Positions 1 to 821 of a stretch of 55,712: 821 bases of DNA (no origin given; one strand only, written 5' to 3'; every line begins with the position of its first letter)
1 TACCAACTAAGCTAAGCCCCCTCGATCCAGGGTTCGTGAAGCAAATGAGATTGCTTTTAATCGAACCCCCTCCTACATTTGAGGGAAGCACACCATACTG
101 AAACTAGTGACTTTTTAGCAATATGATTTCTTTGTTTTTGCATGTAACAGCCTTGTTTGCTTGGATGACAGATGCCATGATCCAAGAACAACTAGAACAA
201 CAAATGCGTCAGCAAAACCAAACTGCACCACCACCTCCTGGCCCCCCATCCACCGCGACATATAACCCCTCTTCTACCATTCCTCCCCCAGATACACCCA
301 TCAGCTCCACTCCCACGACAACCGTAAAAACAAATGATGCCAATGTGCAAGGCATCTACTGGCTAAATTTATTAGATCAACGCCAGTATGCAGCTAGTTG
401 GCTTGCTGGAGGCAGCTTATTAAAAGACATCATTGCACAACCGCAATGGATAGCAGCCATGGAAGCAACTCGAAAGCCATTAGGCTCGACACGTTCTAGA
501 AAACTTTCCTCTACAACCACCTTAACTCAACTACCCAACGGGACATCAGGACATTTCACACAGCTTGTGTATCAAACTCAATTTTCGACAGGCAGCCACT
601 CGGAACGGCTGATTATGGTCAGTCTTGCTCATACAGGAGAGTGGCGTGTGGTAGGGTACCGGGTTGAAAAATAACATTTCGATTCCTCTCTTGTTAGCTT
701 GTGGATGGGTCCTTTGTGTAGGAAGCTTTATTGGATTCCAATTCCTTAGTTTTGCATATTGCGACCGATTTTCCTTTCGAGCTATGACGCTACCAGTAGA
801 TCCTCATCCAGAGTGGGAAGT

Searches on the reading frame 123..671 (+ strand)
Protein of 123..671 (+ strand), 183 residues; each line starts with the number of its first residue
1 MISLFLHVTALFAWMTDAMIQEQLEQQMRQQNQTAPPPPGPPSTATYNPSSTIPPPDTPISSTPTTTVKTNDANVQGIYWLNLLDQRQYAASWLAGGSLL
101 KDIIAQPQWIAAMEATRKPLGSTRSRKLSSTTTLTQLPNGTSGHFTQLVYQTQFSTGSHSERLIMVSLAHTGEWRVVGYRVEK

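Call 25: search_protein_families(library=pfam, proteins=[window:123-671:+], max_evalue=0.00001)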
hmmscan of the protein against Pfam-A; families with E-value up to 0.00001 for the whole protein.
window:123-671:+ (183 aa): 1 family
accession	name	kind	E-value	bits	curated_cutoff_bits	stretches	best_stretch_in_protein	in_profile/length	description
PF13211.12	DUF4019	-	9.4e-23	81.1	26.5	1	79-179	4-104/104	Protein of unknown function (DUF4019)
